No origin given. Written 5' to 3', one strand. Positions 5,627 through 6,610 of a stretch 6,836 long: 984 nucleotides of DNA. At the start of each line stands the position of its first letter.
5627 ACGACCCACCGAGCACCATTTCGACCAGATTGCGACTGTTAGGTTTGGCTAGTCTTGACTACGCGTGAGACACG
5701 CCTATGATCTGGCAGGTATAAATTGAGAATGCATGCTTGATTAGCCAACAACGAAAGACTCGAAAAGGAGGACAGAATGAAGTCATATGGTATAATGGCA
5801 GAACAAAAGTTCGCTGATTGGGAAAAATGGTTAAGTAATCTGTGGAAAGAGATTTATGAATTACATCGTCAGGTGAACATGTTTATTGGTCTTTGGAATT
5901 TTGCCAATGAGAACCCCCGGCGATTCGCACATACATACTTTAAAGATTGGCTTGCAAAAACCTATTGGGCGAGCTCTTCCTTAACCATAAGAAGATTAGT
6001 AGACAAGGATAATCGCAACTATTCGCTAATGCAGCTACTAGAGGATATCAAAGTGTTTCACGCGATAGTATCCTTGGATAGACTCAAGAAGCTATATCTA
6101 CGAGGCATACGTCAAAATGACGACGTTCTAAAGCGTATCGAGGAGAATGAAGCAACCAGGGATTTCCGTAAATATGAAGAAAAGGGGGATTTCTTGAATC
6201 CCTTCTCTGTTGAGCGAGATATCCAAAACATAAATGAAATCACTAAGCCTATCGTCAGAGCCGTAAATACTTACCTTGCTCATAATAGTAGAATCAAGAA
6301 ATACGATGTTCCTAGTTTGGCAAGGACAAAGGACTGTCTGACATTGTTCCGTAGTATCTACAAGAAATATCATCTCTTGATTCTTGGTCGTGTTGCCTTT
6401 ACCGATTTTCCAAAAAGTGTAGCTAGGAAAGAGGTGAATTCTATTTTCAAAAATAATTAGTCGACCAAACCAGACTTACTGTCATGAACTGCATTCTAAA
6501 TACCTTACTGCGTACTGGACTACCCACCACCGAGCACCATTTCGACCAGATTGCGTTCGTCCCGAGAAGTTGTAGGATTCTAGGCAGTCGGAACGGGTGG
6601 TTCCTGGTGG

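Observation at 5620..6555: Self-contained HEPN defence cassette bounded by 41-bp direct repeats (non-attC, non-dif)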

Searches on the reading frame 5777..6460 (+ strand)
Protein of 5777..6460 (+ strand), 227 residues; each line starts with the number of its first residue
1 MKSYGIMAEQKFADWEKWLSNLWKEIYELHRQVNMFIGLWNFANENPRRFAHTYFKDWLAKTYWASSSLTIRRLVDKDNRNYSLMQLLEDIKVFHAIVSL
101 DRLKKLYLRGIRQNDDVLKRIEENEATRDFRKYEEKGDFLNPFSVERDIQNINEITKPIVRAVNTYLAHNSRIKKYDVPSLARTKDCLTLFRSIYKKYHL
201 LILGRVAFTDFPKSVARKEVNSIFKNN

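Call 6: search_protein_families(library=pfam, proteins=[window:5777-6460:+], max_evalue=0.01)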
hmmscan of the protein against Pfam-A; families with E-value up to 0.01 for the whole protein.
window:5777-6460:+ (227 aa): 1 family
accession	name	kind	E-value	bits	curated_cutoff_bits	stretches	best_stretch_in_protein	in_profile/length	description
PF18734.6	HEPN_AbiU2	-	9.1e-11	42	26.8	1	13-204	2-174/193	AbiU2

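Call 16: find_homologous_proteins(query=window:5777-6460:+)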
Query window:5777-6460:+ (227 aa): 1 proteins with E <= 0.001 among 121 candidates. Only proteins of 124 to 398 residues were searched: fused or split forms outside these lengths cannot appear, so this answer is no evidence that the protein stands alone or is whole; lengths 'longer' or 'shorter' looks for them.
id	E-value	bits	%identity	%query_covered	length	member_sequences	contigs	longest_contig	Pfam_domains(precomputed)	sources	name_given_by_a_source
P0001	7.4e-132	456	90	97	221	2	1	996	PF18734.7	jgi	jgi:hypothetical protein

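Call 18: find_encoding_contigs(protein=P0001, flank=10000)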
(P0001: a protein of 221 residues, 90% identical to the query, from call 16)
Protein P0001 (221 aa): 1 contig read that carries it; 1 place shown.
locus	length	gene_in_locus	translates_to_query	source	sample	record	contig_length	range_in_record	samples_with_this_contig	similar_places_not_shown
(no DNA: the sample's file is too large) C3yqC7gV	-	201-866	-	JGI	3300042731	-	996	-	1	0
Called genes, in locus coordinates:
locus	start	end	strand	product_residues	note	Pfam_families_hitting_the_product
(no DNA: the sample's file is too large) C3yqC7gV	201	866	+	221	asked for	PF18734:HEPN_AbiU2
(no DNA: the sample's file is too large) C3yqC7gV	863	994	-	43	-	?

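Call 20: find_related_loci(query=window:5777-6460:+, collection=metagenome_contigs, flank=10000)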
Query window:5777-6460:+ (227 aa) in metagenome_contigs; peptide patterns used: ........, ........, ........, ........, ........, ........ (x = any residue, [..] = any of these).
194 stretches matched a pattern, but none encodes a relative of the query by tblastn (E <= 1e-3).

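Call 42: find_encoding_contigs(protein=window:5777-6457:+, flank=10000, max_places=10)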
Protein window:5777-6457:+ (227 aa): 2 contigs read that carry it; 1 place shown.
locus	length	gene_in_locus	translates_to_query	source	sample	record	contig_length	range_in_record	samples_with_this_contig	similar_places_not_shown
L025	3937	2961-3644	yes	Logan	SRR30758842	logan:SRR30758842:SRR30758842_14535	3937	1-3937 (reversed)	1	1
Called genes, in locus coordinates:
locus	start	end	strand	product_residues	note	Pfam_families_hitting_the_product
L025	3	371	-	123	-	?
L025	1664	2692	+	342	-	-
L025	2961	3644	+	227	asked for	PF18734:HEPN_AbiU2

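Call 43: find_encoding_contigs(protein=window:5795-6457:+, flank=10000, max_places=10)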
Protein window:5795-6457:+ (221 aa): no gene with exactly this product is on record in the collection.

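Call 45: search_dna_similar(query=window:5777-6460:+, collection=plasmids, mode=protein, max_rows=15)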
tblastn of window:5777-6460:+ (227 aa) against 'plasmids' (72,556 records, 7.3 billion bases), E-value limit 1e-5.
No match.

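Call 57: list_cluster_members(proteins=[P0001, P0014])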
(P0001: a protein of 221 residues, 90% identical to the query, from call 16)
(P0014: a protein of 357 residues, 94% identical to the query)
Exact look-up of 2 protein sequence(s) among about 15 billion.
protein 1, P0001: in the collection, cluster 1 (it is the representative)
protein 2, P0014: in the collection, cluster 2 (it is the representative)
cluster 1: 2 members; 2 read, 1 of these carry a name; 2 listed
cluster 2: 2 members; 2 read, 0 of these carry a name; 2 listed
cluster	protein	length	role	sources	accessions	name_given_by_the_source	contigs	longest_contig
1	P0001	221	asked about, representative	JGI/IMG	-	hypothetical protein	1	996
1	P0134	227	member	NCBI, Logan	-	-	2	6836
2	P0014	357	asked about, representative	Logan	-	-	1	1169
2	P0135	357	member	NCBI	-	-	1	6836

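Call 67: search_protein_representatives(protein=window:5777-6457:+)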
Query: 227 residues. Proteins with E-value up to 0.001 (for the whole library): 394; up to 1e-10: 25; up to 1e-30: 0. The best 150 are listed.
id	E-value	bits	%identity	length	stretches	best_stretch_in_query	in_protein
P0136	2.5e-29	118.7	65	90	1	100-188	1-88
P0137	8.2e-28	113.7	34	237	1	11-225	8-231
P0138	3.2e-26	108.5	32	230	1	14-224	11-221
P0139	3.1e-15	72.6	29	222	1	7-203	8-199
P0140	1.7e-14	70.2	31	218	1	29-206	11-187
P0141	4.7e-14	68.7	32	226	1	14-212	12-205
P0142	5.5e-14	68.5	31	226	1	10-202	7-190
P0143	1.5e-13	67.1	30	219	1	9-202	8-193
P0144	6.9e-13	64.9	25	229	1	11-205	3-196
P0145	8.0e-13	64.7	28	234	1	10-225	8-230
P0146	1.3e-12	64.0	30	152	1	7-109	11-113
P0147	1.5e-12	63.8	33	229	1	8-205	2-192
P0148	1.8e-12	63.5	28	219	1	10-224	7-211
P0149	6.3e-12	61.8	29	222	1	11-202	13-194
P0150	9.9e-12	61.1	31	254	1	7-205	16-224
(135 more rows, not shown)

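Call 75: search_protein_families(library=padloc, proteins=[window:5777-6457:+], max_evalue=0.01)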
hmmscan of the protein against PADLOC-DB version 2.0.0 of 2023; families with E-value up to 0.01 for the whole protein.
window:5777-6457:+ (227 aa): 1 family
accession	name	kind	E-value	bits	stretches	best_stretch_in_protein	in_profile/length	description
PDLC04268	PDC-M01B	-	0.0021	15.4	1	42-65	134-157/275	-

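Call 76: find_encoding_contigs(protein=P0136, flank=10000, max_places=5)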
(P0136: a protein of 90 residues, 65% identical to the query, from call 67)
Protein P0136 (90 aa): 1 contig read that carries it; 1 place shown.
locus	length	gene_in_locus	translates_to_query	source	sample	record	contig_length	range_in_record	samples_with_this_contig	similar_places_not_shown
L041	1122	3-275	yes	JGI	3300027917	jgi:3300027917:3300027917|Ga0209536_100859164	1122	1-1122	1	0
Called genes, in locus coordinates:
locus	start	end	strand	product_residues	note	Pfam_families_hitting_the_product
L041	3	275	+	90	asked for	?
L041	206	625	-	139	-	PF00480:ROK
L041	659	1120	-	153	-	?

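Call 77: find_encoding_contigs(protein=P0137, flank=10000, max_places=5)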
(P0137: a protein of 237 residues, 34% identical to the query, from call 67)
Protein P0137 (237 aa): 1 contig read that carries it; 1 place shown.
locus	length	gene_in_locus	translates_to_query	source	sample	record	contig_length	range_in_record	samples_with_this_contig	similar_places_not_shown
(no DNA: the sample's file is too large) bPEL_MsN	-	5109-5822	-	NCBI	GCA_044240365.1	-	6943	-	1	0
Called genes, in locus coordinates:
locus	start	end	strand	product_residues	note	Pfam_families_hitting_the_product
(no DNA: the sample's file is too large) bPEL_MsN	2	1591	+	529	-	?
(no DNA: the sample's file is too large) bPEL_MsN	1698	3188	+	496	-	PF13585:CHU_C (weak), PF18962:Por_Secre_tail (weak), PF13860:FlgD_ig (weak)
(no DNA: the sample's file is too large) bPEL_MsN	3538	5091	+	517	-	PF13229:Beta_helix, PF05048:NosD, PF13229:Beta_helix, PF13585:CHU_C (faint), PF13860:FlgD_ig, PF18962:Por_Secre_tail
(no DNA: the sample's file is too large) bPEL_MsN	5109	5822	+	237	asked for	PF18734:HEPN_AbiU2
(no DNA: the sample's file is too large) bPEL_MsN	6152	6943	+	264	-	?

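Call 96: find_related_loci(query=window:5777-6457:+, collection=viral_contigs, flank=5000)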
Query window:5777-6457:+ (227 aa) in viral_contigs; peptide patterns used: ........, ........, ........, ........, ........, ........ (x = any residue, [..] = any of these).
5 stretches matched a pattern, but none encodes a relative of the query by tblastn (E <= 1e-3).
